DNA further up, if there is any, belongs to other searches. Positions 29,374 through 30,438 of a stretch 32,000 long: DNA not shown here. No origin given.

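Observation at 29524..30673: Candidate novel two-nuclease module: DUF429 (RNase H-like fold) overlapping a small Hjc-like PD-(D/E)xK protein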

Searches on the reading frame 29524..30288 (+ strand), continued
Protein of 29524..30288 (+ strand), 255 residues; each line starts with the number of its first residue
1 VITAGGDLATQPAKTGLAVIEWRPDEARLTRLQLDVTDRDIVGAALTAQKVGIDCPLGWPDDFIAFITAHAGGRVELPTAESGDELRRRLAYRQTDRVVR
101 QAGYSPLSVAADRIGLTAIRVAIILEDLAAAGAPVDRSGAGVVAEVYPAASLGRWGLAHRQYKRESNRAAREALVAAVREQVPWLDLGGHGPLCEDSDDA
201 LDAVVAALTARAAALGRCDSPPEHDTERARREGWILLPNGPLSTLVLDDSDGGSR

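Call 40: fold_search(model_id=the predicted structure, library=pdb)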
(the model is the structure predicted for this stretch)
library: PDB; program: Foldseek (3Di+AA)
matches with E <= 10: 338; with E <= 0.001: 0
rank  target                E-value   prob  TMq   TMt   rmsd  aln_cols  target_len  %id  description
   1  7xhj_A                2.5e-03  0.99  0.34  0.51   8.2       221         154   12  Crystal structure of RuvC from Deinococcus radiodurans (released 2022-07-06)
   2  6lw3_A                1.2e-02  0.80  0.28  0.42   9.4       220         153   10  Crystal structure of RuvC from Pseudomonas aeruginosa (released 2020-02-26)
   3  7w8d_A                1.7e-02  0.94  0.34  0.50   8.4       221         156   14  The structure of Deinococcus radiodurans RuvC (released 2022-08-17)
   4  7xhj_B                2.8e-02  0.90  0.33  0.51   8.6       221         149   13  Crystal structure of RuvC from Deinococcus radiodurans (released 2022-07-06)
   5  7ess_A                3.9e-02  0.38  0.17  0.27  13.7       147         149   20  Structure-guided studies of the Holliday junction resolvase RuvX provide novel insights into ATP-stimulated cleavage o (released 2021-05-26)
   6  6ey7_D                5.7e-02  0.57  0.29  0.33  10.6       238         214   13  Human cytomegalovirus terminase nuclease domain, Mn soaked, inhibitor bound (released 2018-10-03)
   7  5e6f_A                5.7e-02  0.38  0.17  0.31  13.8       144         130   12  Canarypox virus resolvase (released 2016-03-30)
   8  2wc9                  9.1e-02  0.33  0.17  0.24  14.8       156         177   13  Crystal structure of the g2p (large terminase) nuclease domain from the bacteriophage SPP1 with bound Mn (released 2009-03-24)
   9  7ess_B                9.1e-02  0.21  0.16  0.25  15.0       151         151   21  Structure-guided studies of the Holliday junction resolvase RuvX provide novel insights into ATP-stimulated cleavage o (released 2021-05-26)
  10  2wbn                  9.7e-02  0.57  0.17  0.24  13.0        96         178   14  Crystal structure of the g2p (large terminase) nuclease domain from the bacteriophage SPP1 (released 2009-03-24)
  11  6ey7_C                1.0e-01  0.41  0.29  0.32   9.7       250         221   11  Human cytomegalovirus terminase nuclease domain, Mn soaked, inhibitor bound (released 2018-10-03)
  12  4iox_C                1.4e-01  0.21  0.17  0.19  17.9       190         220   14  The structure of the herpes simplex virus DNA-packaging motor pUL15 C-terminal nuclease domain provides insights into  (released 2013-05-01)
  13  7w8d_B                1.7e-01  0.44  0.29  0.46   9.1       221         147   10  The structure of Deinococcus radiodurans RuvC (released 2022-08-17)
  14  3thz_A                1.8e-01  0.08  0.16  0.06  18.8       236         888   10  Human MutSbeta complexed with an IDL of 6 bases (Loop6) and ADP (released 2011-12-21)
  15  3cer_A                1.8e-01  0.06  0.17  0.15  21.6       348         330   12  Crystal structure of the exopolyphosphatase-like protein Q8G5J2. Northeast Structural Genomics Consortium target BlR13 (released 2008-04-01)
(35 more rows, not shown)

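Call 48: find_encoding_contigs(protein=P0126, flank=6000, max_places=2)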
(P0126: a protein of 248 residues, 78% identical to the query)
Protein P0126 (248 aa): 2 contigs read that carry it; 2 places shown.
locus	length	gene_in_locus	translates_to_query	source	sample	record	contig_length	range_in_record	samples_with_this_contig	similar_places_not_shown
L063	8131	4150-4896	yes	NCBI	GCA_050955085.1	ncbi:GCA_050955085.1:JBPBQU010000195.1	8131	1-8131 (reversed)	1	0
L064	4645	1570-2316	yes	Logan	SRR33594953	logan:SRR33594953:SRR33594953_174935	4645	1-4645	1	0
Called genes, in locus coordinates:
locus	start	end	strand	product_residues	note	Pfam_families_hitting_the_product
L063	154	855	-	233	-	PF06912:DUF1275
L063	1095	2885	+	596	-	PF01019:G_glu_transpept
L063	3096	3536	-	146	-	PF05656:DUF805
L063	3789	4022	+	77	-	-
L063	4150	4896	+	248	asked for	PF04250:DUF429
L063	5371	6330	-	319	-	PF04087:DUF389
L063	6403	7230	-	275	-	PF01149:Fapy_DNA_glyco, PF06831:H2TH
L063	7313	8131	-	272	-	PF00724:Oxidored_FMN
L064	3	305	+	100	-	?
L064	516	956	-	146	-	PF05656:DUF805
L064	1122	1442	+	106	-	-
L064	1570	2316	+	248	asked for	PF04250:DUF429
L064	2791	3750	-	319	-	PF04087:DUF389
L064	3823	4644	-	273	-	?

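Call 69: search_dna_similar(query=window:29524-30288:+, collection=plasmids, mode=protein, max_rows=25)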
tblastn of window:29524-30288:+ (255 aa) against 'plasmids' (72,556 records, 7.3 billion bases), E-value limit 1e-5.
Records with a match: 3; places in all: 3; records where one place covers at least 80% of the query: 2.
Best place of each record, by identity: <60% 3.
By first word of the organism name: Nocardioides 1; Deinococcus 1; Streptomyces 1.
By predicted mobility (MOB-suite, as given by PLSDB): non-mobilizable 3.
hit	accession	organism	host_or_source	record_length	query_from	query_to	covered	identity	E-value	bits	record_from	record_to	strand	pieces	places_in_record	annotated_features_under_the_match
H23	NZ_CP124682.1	Nocardioides sp. QY071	pure culture,livestock manure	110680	1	238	93%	45.3%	4e-34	136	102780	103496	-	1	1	none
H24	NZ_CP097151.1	Deinococcus sp. QL22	-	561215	1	240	94%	38.1%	7e-16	109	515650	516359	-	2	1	none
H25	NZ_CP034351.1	Streptomyces sp. W1SF4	-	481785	1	163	64%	38.1%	2e-19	95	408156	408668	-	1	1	DUF429 domain-containing protein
